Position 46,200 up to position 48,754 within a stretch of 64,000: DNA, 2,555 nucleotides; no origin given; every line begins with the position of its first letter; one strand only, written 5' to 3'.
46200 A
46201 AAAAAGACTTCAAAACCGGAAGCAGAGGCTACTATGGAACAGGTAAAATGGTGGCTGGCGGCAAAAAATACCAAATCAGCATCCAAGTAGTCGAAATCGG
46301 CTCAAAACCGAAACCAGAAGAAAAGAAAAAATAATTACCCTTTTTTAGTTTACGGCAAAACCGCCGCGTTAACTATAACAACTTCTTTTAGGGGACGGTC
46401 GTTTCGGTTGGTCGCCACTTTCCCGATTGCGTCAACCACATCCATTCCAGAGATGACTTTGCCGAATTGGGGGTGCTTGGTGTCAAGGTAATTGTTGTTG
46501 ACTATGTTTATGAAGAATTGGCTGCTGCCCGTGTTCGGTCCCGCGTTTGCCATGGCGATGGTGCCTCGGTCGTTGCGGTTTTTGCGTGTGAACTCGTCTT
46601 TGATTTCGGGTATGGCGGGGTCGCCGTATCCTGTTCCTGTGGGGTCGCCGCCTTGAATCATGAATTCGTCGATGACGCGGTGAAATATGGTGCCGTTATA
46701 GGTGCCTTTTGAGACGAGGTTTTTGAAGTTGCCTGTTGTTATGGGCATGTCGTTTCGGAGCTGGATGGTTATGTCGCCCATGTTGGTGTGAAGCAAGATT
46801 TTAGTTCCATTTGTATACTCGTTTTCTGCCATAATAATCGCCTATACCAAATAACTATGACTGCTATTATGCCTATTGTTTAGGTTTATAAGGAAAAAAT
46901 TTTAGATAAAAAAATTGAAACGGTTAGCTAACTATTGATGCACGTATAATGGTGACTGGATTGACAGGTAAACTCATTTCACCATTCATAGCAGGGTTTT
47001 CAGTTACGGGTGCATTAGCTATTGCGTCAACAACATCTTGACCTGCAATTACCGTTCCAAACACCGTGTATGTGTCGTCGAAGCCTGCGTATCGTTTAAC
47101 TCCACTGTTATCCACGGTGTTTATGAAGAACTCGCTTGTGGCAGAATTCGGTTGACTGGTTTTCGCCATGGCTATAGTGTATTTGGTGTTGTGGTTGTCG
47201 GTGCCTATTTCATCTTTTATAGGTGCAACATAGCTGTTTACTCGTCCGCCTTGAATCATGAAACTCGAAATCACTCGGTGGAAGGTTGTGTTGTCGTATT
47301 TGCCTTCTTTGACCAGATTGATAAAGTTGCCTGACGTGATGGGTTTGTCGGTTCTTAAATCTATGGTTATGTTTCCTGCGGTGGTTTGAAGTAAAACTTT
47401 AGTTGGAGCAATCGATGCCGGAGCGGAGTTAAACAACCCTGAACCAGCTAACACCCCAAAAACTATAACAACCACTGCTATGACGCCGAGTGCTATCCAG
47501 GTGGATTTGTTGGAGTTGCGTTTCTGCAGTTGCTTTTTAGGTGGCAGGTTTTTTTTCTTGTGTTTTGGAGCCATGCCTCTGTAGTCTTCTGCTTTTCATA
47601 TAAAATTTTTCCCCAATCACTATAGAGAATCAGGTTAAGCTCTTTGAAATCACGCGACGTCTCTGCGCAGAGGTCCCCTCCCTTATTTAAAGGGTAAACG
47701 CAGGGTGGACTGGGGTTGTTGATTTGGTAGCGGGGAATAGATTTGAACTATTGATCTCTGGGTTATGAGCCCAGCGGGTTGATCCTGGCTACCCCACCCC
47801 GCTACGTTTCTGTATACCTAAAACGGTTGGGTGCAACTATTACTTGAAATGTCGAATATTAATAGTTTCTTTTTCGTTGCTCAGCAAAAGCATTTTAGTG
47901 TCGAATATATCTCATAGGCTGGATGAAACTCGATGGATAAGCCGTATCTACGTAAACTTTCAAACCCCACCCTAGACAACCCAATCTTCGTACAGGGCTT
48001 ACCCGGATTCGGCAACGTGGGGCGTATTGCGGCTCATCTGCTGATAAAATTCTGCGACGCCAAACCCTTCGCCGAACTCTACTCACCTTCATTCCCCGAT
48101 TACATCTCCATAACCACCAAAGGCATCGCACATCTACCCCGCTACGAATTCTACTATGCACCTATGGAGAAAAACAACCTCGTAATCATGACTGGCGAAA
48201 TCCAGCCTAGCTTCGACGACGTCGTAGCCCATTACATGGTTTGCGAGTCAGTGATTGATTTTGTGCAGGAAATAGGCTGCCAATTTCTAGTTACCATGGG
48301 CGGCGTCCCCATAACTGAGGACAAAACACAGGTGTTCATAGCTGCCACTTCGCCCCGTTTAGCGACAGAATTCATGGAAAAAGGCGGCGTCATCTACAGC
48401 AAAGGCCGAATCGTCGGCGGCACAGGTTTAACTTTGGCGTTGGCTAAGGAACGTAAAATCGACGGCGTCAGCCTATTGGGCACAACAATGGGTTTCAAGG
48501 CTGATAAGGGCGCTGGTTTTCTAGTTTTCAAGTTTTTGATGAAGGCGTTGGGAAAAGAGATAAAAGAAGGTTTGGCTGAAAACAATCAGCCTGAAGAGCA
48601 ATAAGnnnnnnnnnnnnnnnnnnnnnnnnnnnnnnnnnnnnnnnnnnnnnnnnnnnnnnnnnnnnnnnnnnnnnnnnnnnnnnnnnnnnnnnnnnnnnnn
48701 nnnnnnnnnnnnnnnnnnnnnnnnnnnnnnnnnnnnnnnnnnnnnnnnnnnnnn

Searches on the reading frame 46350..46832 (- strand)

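Call 87: search_protein_families(library=pfam, proteins=[window:46350-46832:-], max_evalue=0.001)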
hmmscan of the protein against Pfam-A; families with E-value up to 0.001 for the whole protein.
window:46350-46832:- (160 aa): 1 family
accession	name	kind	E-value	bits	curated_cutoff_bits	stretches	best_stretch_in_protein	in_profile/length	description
PF00160.26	Pro_isomerase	-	4.1e-49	167.3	21.7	1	13-157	3-158/159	Cyclophilin type peptidyl-prolyl cis-trans isomerase/CLD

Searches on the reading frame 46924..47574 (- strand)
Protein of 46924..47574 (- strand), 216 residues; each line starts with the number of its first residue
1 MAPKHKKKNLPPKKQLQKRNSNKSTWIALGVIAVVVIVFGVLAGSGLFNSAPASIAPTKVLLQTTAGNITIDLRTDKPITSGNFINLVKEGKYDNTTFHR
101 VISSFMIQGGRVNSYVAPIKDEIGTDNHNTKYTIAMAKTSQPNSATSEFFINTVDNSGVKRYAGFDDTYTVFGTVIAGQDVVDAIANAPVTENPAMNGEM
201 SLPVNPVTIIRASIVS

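Call 87: search_protein_families(library=pfam, proteins=[window:46924-47574:-], max_evalue=0.001)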
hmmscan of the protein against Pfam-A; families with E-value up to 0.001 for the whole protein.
window:46924-47574:- (216 aa): 1 family
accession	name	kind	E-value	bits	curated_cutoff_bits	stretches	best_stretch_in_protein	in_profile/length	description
PF00160.26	Pro_isomerase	-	5.6e-38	131.1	21.7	1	60-210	2-155/159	Cyclophilin type peptidyl-prolyl cis-trans isomerase/CLD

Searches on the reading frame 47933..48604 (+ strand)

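Call 87: search_protein_families(library=pfam, proteins=[window:47933-48604:+], max_evalue=0.001)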
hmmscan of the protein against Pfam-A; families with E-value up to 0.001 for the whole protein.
window:47933-48604:+ (223 aa): 1 family
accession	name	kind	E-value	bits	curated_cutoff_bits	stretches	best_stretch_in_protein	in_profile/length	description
PF09754.15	PAC2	-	3.6e-29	102.6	25.8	1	19-211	1-196/215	PAC2 family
